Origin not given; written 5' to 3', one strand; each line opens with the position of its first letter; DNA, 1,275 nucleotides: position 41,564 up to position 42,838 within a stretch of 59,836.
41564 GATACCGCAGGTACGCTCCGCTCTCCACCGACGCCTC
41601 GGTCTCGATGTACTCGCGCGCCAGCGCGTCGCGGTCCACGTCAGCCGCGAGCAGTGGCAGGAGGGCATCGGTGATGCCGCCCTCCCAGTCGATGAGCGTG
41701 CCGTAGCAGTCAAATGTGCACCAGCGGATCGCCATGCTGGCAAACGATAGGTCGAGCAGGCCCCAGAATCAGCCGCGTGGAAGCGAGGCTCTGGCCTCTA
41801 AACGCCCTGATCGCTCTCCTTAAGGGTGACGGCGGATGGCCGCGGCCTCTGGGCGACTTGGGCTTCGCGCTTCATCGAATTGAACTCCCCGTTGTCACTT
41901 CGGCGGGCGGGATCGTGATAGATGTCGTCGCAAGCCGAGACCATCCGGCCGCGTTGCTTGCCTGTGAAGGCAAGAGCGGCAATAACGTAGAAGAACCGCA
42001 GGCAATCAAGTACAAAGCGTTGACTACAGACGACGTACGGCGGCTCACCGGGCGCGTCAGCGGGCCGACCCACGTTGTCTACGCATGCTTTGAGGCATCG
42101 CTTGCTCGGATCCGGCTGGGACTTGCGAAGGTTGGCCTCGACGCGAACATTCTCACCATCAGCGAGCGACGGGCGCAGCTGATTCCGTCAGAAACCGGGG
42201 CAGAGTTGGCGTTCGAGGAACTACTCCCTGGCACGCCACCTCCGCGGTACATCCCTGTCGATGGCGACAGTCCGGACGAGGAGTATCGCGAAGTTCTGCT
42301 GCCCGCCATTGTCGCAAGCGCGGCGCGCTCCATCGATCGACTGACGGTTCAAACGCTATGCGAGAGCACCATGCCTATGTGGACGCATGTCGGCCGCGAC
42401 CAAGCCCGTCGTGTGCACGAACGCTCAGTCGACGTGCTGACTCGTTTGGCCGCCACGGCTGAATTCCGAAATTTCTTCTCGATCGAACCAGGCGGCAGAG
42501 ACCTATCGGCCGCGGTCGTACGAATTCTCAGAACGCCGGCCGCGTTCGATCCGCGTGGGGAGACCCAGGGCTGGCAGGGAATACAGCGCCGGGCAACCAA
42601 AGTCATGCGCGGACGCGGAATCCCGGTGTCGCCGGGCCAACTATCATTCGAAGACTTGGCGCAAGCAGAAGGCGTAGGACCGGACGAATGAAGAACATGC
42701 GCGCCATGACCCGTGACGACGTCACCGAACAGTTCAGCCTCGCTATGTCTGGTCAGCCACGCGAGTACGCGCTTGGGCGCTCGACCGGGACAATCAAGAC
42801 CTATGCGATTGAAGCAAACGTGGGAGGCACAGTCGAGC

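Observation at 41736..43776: Low-GC two-gene island: RecB/Cas4-like PD-(D/E)xK protein + 362-aa orphan partner, a candidate undescribed defence or conflict module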

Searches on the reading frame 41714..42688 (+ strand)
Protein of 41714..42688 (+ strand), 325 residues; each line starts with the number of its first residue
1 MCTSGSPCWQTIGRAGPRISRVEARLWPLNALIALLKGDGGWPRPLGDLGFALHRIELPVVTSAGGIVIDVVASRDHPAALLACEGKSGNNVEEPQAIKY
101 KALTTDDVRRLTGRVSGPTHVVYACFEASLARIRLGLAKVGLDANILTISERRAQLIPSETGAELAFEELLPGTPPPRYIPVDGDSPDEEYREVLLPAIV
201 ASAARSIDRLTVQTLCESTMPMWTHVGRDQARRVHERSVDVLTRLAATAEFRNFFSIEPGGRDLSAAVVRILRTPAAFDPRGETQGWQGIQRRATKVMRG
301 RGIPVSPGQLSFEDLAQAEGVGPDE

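Call 3: search_protein_families(library=pfam, proteins=[window:41714-42688:+], max_evalue=1)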
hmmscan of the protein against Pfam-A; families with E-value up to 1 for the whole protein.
window:41714-42688:+ (325 aa): 0 families
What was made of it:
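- Closest known: Mrr-type Type IV restriction enzymes. Different: A nearly always has a separate partner B. There is no Mrr_cat or Mrr_N Pfam hit (call 3).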

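Call 4: search_protein_families(library=padloc, proteins=[window:41714-42688:+], max_evalue=1)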
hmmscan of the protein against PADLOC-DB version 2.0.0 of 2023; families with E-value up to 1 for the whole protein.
window:41714-42688:+ (325 aa): 0 families

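Call 5: search_protein_families(library=ncbifam, proteins=[window:41714-42688:+], max_evalue=1)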
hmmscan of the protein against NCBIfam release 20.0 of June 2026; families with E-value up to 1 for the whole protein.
window:41714-42688:+ (325 aa): 0 families
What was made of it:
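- Tried and rejected: Pfam, NCBIfam and PADLOC scans of A and B gave no usable hit (calls 3-5).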

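Call 8: find_homologous_proteins(query=window:41714-42688:+)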
Query window:41714-42688:+ (325 aa): 9 proteins with E <= 0.001 among 8000 candidates.
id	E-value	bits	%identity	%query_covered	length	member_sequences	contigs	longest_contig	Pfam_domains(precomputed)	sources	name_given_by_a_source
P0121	3.1e-197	673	100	94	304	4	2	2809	-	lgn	-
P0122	6.9e-104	366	59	90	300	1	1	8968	-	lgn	-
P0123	9.0e-104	366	56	94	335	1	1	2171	-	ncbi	-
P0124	3.4e-95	337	54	94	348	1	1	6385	-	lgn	-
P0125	1.3e-82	296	55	80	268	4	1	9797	-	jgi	-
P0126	2.4e-74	269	44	93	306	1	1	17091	-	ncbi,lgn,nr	ncbi:MAG TPA: hypothetical protein VNO79_13900 [Actinomycetota bacterium]|nr:hypothetical protein [A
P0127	7.3e-70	254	45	91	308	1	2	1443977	PF27326.1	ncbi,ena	-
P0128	2.5e-68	249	43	91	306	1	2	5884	PF27326.1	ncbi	-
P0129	6.2e-25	106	36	63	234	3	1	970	-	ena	-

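Call 9: search_protein_families(library=pfam, proteins=[P0127, P0128, P0126], max_evalue=10)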
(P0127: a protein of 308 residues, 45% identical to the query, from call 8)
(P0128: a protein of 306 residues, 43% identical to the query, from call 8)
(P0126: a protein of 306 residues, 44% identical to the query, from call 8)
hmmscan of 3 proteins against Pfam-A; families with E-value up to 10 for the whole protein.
P0127 (308 aa): 0 families

P0128 (306 aa): 2 families
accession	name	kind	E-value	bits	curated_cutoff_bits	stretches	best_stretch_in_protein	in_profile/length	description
PF14417.12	MEDS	-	0.0094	16.2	29.8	1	171-299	10-129/161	MEDS: MEthanogen/methylotroph, DcmR Sensory domain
PF01870.24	Hjc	-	0.22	11.9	21.1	1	25-69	10-50/93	Archaeal holliday junction resolvase (hjc)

P0126 (306 aa): 0 families

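Call 18: find_encoding_contigs(protein=P0127, flank=10000, max_places=2)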
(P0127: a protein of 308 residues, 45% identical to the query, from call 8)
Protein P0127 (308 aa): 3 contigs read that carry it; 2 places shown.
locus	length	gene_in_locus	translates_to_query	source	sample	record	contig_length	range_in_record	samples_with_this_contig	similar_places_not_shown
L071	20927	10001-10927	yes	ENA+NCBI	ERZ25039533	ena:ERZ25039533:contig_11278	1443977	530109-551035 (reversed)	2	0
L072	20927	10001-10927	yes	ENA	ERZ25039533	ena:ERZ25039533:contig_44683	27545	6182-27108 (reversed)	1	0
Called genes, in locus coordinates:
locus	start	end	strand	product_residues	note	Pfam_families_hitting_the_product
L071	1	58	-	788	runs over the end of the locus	PF01580:FtsK_SpoIIIE (faint), PF01935:DUF87 (weak), PF13401:AAA_22 (faint)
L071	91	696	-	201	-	PF02604:PhdYeFM_antitox (weak)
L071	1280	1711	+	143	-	-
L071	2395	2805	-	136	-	-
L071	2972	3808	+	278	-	-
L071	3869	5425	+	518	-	PF12161:HsdM_N, PF02384:N6_Mtase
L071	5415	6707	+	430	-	-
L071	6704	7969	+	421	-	PF04313:HSDR_N, PF04851:ResIII (weak), PF18766:SWI2_SNF2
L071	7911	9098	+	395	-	PF18766:SWI2_SNF2, PF22679:T1R_D3-like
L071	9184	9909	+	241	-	PF11867:T1RH-like_C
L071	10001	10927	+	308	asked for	PF27326:MJECL32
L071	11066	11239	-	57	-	-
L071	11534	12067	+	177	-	PF25924:MJECL33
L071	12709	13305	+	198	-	PF12389:Peptidase_M73 (weak)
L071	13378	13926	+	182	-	-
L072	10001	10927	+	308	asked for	PF27326:MJECL32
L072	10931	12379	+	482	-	PF25924:MJECL33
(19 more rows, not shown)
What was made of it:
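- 41777..42691 (+): Gene A (304 aa, GTG start): MJECL32-family (PF27326) protein, a predicted PD-(D/E)xK nuclease plus winged helix plus conserved tail. PF27326 = MJECL32 in call 18.
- On Pfam MJECL32 (PF27326), gene A: The homologues P0127 and P0128 (E 1e-70) carry PF27326 (calls 8, 18).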

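Call 26: find_homologous_proteins(query=A2)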
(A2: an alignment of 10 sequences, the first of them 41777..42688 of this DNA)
Query A2 (10 sequences) (304 aa, profile of the alignment): 24 proteins with E <= 0.001 among 8000 candidates.
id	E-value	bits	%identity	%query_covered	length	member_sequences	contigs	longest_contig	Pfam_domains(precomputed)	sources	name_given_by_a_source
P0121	9.3e-148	510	100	100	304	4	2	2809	-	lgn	-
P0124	2.4e-137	475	54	100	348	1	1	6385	-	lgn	-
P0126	3.0e-137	475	44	100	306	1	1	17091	-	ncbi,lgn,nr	ncbi:MAG TPA: hypothetical protein VNO79_13900 [Actinomycetota bacterium]|nr:hypothetical protein [A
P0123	6.4e-136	471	56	100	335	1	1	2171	-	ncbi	-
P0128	5.9e-134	464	43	97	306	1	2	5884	PF27326.1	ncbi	-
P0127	7.8e-133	461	46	97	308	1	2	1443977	PF27326.1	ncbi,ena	-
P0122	4.4e-132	458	59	96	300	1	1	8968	-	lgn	-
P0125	8.6e-117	408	55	85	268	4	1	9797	-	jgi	-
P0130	5.7e-116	405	54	100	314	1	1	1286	-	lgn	-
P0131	2.9e-110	386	41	91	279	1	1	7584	-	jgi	jgi:hypothetical protein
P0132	5.8e-106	372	44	97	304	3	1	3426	-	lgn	-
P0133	1.4e-95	338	49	85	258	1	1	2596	-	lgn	-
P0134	1.3e-94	335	41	82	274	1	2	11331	-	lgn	-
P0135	3.6e-94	334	46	88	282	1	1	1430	-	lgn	-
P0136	2.1e-92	328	38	97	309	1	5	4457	PF27326.1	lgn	-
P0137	3.6e-89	317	37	97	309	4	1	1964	PF27326.1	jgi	jgi:hypothetical protein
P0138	2.6e-80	288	36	98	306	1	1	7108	PF27326.1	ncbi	-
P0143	8.5e-47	178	32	96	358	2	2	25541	-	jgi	jgi:hypothetical protein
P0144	4.8e-38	149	29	96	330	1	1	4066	PF27326.1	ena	-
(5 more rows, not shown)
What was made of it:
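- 41777..42691 (+): Homologues in calls 8 and 26.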

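Call 33: predict_structure(alignment_id=A3)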
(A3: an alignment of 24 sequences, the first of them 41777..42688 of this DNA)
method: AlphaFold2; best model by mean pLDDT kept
length: 304 residues; sequences in the alignment: 24
mean_pLDDT: 88.2   pTM: 0.79
mean pLDDT of the five models: 88.2, 87.7, 87.1, 85.6, 85.0
residues with pLDDT >= 90: 225; 70-90: 37; 50-70: 35; < 50: 7
segments of 3 or more residues with pLDDT < 50: 301-304
pLDDT, mean of each block of 10 residues (from residue 1): 91 96 98 96 97 95 93 97 94 89 97 97 97 97 97 94 94 94 92 95 92 96 94 89 87 59 65 66 53 63 45
secondary structure, 60 per line:
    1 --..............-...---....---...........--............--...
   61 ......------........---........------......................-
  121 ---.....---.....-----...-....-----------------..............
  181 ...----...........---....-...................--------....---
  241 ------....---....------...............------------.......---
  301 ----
elements in order: H3-16 H24-27 E31-41 E44-55 E58-66 H73-80 H84-91 E98-105 H106-119 E124-128 E132-136 E146-149 H167-183 E188-190 H191-198 H207-225 E234-237 E247-250 H254-257 H264-278 H291-297
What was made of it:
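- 41777..42691 (+): AF2 model: pLDDT 88, pTM 0.79 (call 33).
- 41777..42226 (+): A residues 1-150: PD-(D/E)xK-like nuclease domain. Candidate catalytic codons: E36 (41882-84), D49 (41921-23), E64 (41966-68), K66 (41972-74), Q75 (41999-42001), Y79 (42011-13). Secondary-structure order: helix 3-16, strands 31-41, 44-55 and 58-66, helix 73-80, strand 98-105 (call 33).
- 42539..42688 (+): A residues 255-304: conserved tail with low predicted order (G-E/R-T-Q-x-W/Y-Q ... RGR ... Q-L-S-F/L-E/D-D-L). Candidate docking peptide for B or for a host factor. pLDDT 45-66 (call 33).
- On PD-(D/E)xK nuclease superfamily (gene A, N-terminal domain): D49 lies on strand 44-55 and E64-x-K66 on strand 58-66 (call 33). 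The secondary-structure order of the AF2 model fits the core (call 33).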

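Call 36: fold_search(model_id=the predicted structure, library=pdb)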
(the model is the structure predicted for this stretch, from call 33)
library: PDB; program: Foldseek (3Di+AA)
matches with E <= 10: 451; with E <= 0.001: 0
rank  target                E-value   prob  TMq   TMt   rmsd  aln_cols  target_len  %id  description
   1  1y88                  6.7e-03  0.87  0.26  0.37  10.7       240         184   15  Crystal Structure of Protein of Unknown Function AF1548 (released 2004-12-21)
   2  2nrx_B                2.0e-02  0.21  0.15  0.20  12.9       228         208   10  Crystal structure of the C-terminal half of UvrC, in the presence of sulfate molecules (released 2007-02-06)
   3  2nrt                  3.1e-02  0.16  0.15  0.19  12.8       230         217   11  Crystal structure of the C-terminal half of UvrC (released 2007-02-06)
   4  6pco_A                4.5e-02  0.80  0.17  0.32  11.4       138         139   13  Mechanism for regulation of DNA binding of Bordetella bronchiseptica BpsR by 6-hydroxynicotinic acid (released 2019-11-06)
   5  2nrv_A                4.7e-02  0.16  0.17  0.21  12.5       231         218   10  Crystal structure of the C-terminal half of UvrC (released 2007-02-06)
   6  7lo5_D                5.0e-02  0.13  0.16  0.06  20.0       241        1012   12  cryoEM structure DrdV-DNA complex (released 2021-03-17)
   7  5h3r_B                6.4e-02  0.72  0.18  0.34  11.8       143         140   15  Crystal Structure of mutant MarR C80S from E.coli complexed with operator DNA (released 2017-08-02)
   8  6p4w_D                6.8e-02  0.38  0.13  0.11   9.1        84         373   12  XPB helicase in a complex with truncated Bax1 from Sulfurisphaera tokodaii at 2.96 Angstrom resolution (released 2020-06-03)
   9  3vod_A                7.2e-02  0.69  0.18  0.34  10.9       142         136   16  Crystal Structure of mutant MarR C80S from E.coli (released 2013-03-06)
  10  7lo5_B                7.2e-02  0.13  0.16  0.06  20.8       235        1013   12  cryoEM structure DrdV-DNA complex (released 2021-03-17)
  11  3voe_B                7.6e-02  0.66  0.18  0.35  11.2       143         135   15  Crystal Structure of wild type MarR (apo form) from E.coli (released 2013-03-06)
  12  3vb2_A                7.6e-02  0.63  0.18  0.33  10.8       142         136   17  Crystal Structure of the Reduced Form of MarR from E.coli (released 2013-01-30)
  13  5h3r_A                8.1e-02  0.69  0.18  0.34  11.9       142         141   16  Crystal Structure of mutant MarR C80S from E.coli complexed with operator DNA (released 2017-08-02)
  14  7dvu                  8.6e-02  0.82  0.20  0.37  11.2       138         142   11  Crystal structure of heme sensor protein PefR in complex with heme and cyanide (released 2021-09-29)
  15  7l1i                  9.6e-02  0.82  0.19  0.31  10.9       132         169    9  Crystal structure of the MarR family transcriptional regulator from Acineotobacter baumannii bound to Indole 3 acetic ac (released 2022-02-09)
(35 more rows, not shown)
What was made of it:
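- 41777..42226 (+): Foldseek hits: AF1548 (E 6.7e-3), DrdV nuclease, Bax1, SfsA, Can2, Cdn1 and the R2 RLE domain (call 36).
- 42275..42526 (+): A residues about 167-250: MarR-like winged-helix (wHTH) domain, putatively DNA-binding. Many MarR-family structures align to this part of the model, with TMt 0.3-0.37 (call 36). pLDDT is above 87 here (call 33).
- Closest known: AF1548. Same: It is the best structural match to the A model (Foldseek E 6.7e-3, probability 0.87; call 36).
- The AF2 fold and the Foldseek hits point to PD-(D/E)xK nucleases plus MarR-like wHTH domains (calls 33, 36). Foldseek support for A's nuclease fold is weak (best E 6.7e-3, TM at most 0.37) (call 36). A combines a wHTH with a PD-(D/E)xK domain, the same repertoire as Mrr-type Type IV enzymes (call 36). 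The weak structural neighbours of A include repair nucleases: Bax1, SfsA, the UvrC C-terminal half, and a marginal Pfam hit to Hjc (E 0.22) (calls 9, 36).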

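Call 41: search_solved_structures(query=A3, max_evalue=10, show_alignments=2)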
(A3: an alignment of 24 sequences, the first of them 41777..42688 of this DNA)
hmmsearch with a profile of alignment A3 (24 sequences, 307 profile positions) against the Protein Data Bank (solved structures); distinct sequences matched with E-value up to 10: 0.

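Call 43: search_protein_families(library=phrogs, proteins=[window:41777-42688:+, P0144, P0143], max_evalue=0.1)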
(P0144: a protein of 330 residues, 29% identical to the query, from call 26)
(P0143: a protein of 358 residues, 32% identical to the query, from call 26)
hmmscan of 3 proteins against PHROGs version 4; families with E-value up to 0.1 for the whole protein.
window:41777-42688:+ (304 aa): 0 families

P0144 (330 aa): 0 families

P0143 (358 aa): 0 families
